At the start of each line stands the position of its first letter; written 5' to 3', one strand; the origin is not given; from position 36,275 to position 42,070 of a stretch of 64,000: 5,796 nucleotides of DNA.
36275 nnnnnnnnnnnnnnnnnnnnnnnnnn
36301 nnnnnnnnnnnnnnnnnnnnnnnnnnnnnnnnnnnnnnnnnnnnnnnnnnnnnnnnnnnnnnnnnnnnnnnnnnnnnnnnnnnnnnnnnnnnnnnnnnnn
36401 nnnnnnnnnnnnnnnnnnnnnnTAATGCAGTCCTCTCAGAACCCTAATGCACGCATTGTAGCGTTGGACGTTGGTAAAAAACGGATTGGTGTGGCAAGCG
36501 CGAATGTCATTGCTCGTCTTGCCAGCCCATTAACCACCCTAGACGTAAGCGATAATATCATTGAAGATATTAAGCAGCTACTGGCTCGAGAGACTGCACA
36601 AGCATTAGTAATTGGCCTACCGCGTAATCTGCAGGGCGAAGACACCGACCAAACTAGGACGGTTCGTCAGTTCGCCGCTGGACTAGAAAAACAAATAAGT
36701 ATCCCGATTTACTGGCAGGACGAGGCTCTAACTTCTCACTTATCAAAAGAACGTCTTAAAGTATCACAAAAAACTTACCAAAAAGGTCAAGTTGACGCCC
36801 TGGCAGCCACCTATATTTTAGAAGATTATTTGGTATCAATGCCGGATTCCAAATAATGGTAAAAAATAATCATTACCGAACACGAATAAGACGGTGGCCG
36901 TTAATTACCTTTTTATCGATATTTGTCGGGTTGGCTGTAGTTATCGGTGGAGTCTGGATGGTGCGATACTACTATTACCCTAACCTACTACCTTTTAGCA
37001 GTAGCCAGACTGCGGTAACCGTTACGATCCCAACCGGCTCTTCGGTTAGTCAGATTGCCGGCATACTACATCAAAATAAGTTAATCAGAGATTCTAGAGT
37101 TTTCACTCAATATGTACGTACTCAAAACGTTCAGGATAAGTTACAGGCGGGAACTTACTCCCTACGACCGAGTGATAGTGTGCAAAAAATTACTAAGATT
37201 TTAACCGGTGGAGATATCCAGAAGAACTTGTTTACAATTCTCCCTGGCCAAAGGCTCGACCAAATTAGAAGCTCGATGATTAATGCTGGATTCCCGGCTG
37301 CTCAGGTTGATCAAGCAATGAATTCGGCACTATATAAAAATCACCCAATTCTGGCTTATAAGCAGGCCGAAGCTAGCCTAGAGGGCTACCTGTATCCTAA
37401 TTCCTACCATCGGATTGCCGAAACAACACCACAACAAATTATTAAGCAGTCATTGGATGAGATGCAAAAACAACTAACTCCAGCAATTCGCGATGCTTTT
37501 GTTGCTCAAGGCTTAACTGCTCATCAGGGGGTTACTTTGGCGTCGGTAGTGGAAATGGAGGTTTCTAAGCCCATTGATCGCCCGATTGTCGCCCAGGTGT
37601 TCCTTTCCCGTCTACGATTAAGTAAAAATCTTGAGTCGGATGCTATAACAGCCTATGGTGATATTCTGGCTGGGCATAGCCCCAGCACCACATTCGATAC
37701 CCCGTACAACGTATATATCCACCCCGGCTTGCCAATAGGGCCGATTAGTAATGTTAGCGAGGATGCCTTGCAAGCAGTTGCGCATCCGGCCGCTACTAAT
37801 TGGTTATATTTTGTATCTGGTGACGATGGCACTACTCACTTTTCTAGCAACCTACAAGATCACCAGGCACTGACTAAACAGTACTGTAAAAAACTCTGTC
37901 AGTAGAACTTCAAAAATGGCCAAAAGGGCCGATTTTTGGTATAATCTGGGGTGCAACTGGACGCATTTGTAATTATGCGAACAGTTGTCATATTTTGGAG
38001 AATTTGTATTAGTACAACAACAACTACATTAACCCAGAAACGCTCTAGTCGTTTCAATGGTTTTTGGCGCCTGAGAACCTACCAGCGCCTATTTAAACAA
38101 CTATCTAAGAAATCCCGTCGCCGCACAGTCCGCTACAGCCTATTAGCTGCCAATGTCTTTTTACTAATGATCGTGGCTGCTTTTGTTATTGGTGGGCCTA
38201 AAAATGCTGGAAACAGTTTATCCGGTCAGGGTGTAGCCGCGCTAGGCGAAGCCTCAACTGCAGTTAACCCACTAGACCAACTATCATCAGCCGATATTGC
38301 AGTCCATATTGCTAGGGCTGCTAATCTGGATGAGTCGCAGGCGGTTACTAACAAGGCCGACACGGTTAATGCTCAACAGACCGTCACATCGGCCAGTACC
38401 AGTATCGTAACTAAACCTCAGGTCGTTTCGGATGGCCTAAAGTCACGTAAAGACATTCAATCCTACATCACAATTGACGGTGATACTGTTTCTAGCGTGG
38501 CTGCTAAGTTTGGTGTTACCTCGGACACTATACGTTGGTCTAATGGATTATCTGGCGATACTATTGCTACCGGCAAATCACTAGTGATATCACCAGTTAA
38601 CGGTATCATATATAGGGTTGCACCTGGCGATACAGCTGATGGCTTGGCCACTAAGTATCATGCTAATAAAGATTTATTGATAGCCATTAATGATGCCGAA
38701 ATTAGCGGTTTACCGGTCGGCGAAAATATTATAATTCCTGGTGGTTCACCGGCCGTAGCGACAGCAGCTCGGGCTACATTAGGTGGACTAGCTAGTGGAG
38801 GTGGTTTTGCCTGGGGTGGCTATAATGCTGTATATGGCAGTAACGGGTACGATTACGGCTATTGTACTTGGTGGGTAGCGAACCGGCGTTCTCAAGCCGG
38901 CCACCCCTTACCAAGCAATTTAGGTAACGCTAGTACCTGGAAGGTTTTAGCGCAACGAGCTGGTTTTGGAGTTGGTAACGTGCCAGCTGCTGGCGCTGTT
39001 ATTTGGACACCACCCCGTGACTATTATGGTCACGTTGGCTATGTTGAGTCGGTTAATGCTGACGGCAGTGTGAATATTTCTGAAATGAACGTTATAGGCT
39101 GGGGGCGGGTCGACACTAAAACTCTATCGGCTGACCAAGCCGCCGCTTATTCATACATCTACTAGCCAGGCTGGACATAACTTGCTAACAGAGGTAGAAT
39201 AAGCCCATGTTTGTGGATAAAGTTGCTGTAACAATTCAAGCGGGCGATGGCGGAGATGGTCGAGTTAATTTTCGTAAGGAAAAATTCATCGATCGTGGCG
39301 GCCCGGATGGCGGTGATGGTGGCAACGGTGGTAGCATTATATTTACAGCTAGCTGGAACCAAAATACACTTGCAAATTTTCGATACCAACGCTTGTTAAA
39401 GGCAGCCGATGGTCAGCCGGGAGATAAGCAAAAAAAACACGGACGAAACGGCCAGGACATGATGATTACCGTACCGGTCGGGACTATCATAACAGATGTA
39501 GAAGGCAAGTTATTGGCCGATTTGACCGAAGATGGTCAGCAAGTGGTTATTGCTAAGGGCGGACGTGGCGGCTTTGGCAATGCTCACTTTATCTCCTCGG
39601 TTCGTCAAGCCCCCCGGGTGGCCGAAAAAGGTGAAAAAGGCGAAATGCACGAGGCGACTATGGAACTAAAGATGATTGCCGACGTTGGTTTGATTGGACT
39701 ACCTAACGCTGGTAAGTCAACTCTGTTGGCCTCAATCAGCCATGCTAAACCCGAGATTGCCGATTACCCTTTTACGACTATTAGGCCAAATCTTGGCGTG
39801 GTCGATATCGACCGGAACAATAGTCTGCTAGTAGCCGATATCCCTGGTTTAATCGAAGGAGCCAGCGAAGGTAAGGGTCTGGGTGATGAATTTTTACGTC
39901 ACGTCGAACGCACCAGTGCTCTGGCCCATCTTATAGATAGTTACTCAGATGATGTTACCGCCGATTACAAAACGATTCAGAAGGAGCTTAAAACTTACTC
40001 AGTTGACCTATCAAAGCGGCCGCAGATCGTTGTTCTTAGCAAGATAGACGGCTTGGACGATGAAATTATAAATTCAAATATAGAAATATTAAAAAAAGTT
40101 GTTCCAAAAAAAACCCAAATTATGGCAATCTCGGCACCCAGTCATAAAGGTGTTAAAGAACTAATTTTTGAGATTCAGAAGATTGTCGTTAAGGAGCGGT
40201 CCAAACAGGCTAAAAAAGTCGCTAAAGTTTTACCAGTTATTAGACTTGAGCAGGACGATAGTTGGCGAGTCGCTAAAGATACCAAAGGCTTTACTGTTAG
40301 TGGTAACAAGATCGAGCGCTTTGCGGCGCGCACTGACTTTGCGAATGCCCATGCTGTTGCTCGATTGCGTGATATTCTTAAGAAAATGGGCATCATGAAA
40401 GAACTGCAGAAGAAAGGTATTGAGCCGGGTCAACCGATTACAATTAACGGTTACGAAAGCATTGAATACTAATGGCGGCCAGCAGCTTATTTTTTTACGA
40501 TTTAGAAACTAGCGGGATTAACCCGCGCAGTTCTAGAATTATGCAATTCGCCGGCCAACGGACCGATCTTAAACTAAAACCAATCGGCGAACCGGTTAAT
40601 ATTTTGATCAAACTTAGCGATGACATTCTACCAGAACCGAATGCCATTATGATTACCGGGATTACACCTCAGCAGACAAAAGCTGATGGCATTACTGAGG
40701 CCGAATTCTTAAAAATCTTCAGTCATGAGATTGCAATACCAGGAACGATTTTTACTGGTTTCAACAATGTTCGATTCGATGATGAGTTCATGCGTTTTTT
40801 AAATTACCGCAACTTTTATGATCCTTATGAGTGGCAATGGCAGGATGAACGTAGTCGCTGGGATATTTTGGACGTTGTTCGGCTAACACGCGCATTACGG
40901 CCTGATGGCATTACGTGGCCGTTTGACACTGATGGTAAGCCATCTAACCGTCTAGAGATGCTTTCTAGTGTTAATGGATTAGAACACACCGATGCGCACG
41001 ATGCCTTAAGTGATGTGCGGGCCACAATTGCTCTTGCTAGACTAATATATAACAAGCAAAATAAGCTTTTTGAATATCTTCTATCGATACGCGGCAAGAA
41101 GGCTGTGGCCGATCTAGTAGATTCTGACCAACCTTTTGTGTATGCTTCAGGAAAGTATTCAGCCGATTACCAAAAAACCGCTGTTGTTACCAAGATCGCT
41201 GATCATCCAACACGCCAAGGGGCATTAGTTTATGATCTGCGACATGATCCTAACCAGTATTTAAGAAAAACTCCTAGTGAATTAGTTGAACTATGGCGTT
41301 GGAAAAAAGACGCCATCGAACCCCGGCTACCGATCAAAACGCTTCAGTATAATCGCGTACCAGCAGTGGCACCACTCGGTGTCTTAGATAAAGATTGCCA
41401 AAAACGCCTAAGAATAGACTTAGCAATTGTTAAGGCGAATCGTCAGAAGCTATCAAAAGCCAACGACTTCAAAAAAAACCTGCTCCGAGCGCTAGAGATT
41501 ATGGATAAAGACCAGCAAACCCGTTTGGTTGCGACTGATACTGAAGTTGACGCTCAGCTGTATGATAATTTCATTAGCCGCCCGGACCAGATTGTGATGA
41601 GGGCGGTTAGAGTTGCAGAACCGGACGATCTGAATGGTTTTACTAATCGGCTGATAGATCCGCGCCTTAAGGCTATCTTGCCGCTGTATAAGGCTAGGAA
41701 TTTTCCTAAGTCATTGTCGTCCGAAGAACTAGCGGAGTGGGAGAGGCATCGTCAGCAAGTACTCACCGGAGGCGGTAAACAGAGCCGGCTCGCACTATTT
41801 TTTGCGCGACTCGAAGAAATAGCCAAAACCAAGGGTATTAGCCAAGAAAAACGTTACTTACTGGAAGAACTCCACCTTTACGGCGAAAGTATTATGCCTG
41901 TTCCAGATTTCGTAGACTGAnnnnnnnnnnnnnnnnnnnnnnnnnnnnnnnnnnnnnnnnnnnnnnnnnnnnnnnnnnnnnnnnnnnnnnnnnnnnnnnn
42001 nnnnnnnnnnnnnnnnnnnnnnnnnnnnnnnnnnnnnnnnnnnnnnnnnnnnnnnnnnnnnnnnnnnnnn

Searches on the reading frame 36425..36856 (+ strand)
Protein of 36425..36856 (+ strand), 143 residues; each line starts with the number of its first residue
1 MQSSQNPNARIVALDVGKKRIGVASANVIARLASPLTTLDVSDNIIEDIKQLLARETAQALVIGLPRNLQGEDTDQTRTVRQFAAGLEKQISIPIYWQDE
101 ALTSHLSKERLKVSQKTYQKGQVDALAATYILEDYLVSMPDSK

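Call 99: search_protein_families(library=pfam, proteins=[window:36425-36856:+], max_evalue=0.001)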
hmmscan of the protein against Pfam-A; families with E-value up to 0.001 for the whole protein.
window:36425-36856:+ (143 aa): 1 family
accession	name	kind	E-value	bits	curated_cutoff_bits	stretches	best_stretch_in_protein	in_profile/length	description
PF03652.20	RuvX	-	1.8e-34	119.4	29.2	1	10-136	2-132/134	Holliday junction resolvase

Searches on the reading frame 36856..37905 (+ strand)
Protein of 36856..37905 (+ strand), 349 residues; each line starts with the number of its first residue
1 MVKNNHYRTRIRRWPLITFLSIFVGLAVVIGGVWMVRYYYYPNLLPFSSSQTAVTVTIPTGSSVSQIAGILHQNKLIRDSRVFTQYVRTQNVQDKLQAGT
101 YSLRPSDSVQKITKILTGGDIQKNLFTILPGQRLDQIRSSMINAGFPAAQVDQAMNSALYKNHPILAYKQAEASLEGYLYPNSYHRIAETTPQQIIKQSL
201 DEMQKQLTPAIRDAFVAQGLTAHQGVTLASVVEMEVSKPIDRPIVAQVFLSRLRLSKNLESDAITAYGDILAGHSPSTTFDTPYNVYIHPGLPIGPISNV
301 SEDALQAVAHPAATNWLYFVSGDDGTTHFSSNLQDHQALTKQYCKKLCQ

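Call 99: search_protein_families(library=pfam, proteins=[window:36856-37905:+], max_evalue=0.001)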
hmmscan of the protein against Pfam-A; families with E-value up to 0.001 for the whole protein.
window:36856-37905:+ (349 aa): 1 family
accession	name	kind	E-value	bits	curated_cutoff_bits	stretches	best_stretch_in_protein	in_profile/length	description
PF02618.21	YceG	-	1e-69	235.5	32.4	1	56-341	1-274/275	YceG-like family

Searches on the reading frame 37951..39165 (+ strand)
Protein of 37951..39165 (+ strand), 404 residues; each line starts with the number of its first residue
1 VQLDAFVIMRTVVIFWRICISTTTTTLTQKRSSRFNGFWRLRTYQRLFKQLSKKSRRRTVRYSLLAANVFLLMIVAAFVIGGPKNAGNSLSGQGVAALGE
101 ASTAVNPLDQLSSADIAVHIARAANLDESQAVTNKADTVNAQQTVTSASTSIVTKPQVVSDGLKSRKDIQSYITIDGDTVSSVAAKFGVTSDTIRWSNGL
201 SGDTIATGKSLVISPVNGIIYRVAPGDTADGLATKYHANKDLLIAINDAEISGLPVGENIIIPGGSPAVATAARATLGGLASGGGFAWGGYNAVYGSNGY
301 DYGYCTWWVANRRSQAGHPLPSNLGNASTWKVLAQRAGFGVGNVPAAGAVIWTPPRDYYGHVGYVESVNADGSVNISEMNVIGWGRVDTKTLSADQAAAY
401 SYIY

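Call 99: search_protein_families(library=pfam, proteins=[window:37951-39165:+], max_evalue=0.001)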
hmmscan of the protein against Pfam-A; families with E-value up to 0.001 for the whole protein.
window:37951-39165:+ (404 aa): 3 families
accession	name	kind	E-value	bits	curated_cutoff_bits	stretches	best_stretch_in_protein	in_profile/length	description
PF05257.22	CHAP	-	2.8e-20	73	26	1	297-380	3-81/81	CHAP domain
PF01476.26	LysM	-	1.4e-13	51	20.9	2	177-213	6-42/43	LysM domain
PF23473.1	LysM3_LYK4_5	-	1.4e-06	28.7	29.3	1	171-205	4-38/48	LYK4/5 LysM3 domain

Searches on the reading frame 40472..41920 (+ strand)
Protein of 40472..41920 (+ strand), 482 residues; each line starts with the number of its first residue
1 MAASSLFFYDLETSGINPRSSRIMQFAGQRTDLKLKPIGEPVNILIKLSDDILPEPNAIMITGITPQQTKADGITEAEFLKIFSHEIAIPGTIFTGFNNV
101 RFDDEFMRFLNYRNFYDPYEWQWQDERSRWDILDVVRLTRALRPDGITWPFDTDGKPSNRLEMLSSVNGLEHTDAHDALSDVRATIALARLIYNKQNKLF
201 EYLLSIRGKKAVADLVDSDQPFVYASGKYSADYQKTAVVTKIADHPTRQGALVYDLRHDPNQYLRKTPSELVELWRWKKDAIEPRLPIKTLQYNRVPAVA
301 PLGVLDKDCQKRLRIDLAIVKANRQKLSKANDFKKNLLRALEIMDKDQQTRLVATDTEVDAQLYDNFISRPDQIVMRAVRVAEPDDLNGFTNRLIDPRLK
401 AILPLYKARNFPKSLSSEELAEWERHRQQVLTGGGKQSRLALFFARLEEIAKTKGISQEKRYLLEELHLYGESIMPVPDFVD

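Call 4: search_protein_families(library=pfam, proteins=[window:40472-41920:+], max_evalue=1)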
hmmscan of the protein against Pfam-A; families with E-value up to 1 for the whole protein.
window:40472-41920:+ (482 aa): 2 families
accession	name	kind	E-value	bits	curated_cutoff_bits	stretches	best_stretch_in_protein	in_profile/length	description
PF08411.15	Exonuc_X-T_C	-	1.2e-53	182.5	27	1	207-472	1-268/269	Exonuclease C-terminal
PF00929.31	RNase_T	-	4e-18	66.9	24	1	8-188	2-163/164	Exonuclease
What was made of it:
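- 40472..41920 (+): sbcB (exonuclease I). Conserved upstream neighbour; context only. Pfam RNase_T and Exonuc_X-T_C (call 4).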
